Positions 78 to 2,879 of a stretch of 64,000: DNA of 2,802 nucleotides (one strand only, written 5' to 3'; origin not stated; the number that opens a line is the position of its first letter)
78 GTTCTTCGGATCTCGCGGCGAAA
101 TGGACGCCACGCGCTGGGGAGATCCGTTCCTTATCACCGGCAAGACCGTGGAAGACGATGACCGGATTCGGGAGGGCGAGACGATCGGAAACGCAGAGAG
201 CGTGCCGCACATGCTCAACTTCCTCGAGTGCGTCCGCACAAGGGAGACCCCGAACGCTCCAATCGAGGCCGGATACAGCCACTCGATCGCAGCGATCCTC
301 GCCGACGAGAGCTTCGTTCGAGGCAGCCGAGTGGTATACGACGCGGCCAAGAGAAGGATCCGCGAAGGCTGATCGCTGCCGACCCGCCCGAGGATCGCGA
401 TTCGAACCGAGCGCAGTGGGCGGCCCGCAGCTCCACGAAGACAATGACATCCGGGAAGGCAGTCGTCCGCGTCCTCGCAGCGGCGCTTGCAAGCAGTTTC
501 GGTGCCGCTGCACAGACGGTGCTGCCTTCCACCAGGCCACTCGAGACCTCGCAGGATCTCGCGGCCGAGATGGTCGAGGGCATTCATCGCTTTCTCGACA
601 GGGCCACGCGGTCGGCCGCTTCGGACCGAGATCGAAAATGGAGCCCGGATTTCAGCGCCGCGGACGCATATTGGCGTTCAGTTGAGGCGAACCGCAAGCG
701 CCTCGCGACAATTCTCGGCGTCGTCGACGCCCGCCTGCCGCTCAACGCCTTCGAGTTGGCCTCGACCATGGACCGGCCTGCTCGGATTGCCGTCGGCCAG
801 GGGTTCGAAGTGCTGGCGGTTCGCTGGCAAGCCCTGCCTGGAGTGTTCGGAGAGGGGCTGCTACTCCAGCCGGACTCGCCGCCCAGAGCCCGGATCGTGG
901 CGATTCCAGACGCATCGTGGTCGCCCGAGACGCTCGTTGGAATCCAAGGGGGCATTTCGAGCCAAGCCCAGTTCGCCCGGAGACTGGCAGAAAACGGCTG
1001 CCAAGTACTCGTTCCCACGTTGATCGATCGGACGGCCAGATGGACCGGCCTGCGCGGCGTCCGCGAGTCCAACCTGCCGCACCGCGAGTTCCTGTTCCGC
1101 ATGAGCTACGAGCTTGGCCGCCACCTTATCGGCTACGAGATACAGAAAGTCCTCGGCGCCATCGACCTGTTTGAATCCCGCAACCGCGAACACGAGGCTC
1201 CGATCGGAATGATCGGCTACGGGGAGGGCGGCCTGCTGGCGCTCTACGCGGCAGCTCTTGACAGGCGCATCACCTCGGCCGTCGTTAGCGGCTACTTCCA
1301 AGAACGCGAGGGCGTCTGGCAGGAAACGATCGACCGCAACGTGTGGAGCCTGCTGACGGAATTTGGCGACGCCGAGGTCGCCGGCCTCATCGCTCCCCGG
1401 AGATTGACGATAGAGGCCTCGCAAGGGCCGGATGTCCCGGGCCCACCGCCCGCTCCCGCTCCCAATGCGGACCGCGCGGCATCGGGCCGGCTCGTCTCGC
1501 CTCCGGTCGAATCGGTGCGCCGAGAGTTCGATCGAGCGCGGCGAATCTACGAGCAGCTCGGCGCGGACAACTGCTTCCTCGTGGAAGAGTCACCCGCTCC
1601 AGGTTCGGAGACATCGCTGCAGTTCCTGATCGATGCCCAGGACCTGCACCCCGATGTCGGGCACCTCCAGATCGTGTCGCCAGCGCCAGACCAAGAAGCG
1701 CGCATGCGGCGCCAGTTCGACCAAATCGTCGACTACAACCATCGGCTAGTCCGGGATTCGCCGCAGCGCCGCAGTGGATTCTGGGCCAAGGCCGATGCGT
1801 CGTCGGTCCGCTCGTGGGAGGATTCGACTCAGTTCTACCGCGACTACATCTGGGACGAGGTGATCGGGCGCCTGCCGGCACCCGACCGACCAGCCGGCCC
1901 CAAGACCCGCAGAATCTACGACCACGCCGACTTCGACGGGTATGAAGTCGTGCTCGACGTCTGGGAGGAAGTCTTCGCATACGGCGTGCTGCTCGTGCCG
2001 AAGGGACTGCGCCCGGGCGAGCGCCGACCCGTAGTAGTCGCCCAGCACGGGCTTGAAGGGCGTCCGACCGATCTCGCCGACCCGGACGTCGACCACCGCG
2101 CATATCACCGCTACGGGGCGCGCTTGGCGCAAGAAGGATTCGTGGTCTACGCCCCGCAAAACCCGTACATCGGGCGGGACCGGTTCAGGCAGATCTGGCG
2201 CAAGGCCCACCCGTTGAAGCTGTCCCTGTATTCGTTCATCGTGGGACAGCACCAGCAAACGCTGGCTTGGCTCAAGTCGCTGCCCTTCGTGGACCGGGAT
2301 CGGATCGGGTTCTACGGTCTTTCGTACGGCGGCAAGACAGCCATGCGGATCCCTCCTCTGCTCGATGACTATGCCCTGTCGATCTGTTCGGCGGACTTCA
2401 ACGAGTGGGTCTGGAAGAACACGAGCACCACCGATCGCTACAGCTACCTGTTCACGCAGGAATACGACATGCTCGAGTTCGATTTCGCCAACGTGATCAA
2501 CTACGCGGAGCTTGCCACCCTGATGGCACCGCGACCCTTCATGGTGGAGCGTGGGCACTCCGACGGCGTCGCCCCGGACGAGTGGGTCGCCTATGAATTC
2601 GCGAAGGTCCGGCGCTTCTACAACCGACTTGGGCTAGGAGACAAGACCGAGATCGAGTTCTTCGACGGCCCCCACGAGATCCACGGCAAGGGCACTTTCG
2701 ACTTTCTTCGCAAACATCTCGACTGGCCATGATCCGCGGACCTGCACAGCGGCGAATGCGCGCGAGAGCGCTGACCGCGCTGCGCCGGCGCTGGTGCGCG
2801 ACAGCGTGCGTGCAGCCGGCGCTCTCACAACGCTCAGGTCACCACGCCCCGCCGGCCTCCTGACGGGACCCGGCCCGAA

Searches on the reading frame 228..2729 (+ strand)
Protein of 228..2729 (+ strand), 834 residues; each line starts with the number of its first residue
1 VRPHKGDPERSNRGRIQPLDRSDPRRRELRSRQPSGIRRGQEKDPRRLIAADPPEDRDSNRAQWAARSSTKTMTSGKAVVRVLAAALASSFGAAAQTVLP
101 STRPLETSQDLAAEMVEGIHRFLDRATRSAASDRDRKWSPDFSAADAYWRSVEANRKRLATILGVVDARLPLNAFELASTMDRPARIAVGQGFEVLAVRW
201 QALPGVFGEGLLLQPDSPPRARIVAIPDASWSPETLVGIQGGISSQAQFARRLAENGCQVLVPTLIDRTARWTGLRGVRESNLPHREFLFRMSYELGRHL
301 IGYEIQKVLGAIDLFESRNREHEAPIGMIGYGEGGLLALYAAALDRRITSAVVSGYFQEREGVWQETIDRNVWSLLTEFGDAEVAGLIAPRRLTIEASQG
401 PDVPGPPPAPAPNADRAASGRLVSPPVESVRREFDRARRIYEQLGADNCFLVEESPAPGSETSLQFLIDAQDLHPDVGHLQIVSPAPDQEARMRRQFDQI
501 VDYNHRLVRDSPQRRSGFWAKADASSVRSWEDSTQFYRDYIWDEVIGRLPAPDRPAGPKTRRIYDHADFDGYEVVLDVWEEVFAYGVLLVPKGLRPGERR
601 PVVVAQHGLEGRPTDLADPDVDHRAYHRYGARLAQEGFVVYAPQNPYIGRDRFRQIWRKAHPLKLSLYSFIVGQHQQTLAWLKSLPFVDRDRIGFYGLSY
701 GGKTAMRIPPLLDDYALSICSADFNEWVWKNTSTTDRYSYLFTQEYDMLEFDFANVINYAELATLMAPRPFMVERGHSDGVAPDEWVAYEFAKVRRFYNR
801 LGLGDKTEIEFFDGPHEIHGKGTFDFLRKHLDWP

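Call 28: search_protein_families(library=pfam, proteins=[window:228-2729:+], max_evalue=0.00001)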
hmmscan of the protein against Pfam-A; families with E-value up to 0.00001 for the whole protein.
window:228-2729:+ (834 aa): 1 family
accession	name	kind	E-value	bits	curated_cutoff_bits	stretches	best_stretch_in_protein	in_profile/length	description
PF01738.24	DLH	-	1.5e-11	44.8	21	0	211-352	4-125/217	Dienelactone hydrolase family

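Call 50: search_protein_families(library=ncbifam, proteins=[window:228-2729:+], max_evalue=0.00001)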
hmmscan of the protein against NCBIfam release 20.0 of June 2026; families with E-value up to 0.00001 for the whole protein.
window:228-2729:+ (834 aa): 0 families
